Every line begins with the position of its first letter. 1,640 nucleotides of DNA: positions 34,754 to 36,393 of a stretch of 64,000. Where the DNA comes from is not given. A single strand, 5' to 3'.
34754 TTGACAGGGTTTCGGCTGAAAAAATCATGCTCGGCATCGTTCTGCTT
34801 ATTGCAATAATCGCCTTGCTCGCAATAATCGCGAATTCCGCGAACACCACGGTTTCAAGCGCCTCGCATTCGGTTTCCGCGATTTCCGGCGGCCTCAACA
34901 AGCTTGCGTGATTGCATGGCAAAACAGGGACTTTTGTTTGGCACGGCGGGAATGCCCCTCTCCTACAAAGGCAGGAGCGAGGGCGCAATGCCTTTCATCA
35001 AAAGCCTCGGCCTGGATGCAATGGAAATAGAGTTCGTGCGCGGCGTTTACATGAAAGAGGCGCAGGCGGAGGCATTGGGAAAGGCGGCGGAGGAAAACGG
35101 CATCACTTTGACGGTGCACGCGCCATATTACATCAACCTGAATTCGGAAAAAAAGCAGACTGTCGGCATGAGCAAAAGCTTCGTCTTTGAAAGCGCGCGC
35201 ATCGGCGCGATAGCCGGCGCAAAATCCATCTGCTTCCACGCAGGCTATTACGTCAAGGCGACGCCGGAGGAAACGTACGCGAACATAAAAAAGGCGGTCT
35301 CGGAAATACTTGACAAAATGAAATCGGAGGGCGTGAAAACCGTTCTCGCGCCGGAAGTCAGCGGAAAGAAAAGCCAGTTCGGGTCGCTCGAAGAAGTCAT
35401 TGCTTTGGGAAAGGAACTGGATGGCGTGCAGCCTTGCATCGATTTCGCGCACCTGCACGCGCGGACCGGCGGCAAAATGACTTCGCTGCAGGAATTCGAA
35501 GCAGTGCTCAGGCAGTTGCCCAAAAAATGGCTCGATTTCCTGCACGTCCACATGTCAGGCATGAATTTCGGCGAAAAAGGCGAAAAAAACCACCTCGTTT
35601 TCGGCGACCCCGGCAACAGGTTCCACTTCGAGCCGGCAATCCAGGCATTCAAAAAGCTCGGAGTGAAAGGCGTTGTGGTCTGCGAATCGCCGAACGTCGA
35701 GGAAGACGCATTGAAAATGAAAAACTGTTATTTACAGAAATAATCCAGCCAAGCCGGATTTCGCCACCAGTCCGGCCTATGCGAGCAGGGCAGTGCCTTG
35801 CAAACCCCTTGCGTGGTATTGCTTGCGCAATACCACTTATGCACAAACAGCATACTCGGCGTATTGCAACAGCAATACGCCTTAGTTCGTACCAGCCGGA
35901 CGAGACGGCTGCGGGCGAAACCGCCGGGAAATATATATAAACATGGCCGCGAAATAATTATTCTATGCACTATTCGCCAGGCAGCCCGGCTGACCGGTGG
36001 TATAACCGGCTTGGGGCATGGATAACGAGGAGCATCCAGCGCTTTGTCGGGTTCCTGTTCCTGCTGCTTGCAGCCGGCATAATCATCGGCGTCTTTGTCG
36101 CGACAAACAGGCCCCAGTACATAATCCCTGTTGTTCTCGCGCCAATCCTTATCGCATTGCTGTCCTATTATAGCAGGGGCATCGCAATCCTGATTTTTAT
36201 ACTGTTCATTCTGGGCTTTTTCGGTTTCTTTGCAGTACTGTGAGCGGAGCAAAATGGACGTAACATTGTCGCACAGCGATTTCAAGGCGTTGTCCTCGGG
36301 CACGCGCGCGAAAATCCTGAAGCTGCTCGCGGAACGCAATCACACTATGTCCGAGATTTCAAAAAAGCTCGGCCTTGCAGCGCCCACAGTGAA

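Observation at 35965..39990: Second pilin-like gene block (six class III signal-peptide proteins) flanked by an ArsR-type membrane regulator and an M50 site-2 protease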

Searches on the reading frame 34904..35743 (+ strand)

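Call 3: search_protein_families(library=pfam, max_evalue=0.1, proteins=[window:34904-35743:+])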
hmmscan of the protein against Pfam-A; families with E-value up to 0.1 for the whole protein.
window:34904-35743:+ (279 aa): 4 families
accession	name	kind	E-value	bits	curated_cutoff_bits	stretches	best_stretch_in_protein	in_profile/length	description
PF01261.30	AP_endonuc_2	-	2.2e-34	119.7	31.1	1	32-266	4-233/249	Xylose isomerase-like TIM barrel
PF22474.2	Ago_Mid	-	0.013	16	27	0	208-277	30-100/118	Argonaute, middle domain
PF03851.20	UvdE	-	0.028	14.1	24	0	53-90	86-123/275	UV-endonuclease UvdE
PF01661.27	Macro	-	0.066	13.6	22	0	94-154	47-104/118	Macro domain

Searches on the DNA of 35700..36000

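Call 71: search_rna_families(source=window, start=35700, end=36000, threshold=evalue, max_evalue=1)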
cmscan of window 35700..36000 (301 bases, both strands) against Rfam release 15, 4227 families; matches with E-value up to 1: 1.
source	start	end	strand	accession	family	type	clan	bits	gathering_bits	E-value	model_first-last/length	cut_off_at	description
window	35809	35885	-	RF00667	mir-33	Gene; miRNA;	-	16.4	50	0.39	1-69/69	no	mir-33 microRNA precursor family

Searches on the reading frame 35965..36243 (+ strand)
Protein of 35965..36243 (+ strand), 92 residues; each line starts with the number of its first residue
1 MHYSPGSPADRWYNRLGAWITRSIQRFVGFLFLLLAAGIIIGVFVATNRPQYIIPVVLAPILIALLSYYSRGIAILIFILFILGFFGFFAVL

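Call 3: search_protein_families(library=pfam, max_evalue=0.1, proteins=[window:35965-36243:+])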
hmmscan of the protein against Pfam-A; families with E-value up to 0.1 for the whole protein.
window:35965-36243:+ (92 aa): 1 family
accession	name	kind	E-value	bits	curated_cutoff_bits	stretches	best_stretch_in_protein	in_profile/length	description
PF12650.12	DUF3784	-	0.027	15.1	28.1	1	22-68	40-88/94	Domain of unknown function (DUF3784)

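Call 12: search_protein_families(library=ncbifam, max_evalue=0.01, proteins=[window:35965-36243:+])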
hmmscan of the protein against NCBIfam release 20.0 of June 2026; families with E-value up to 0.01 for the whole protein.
window:35965-36243:+ (92 aa): 0 families
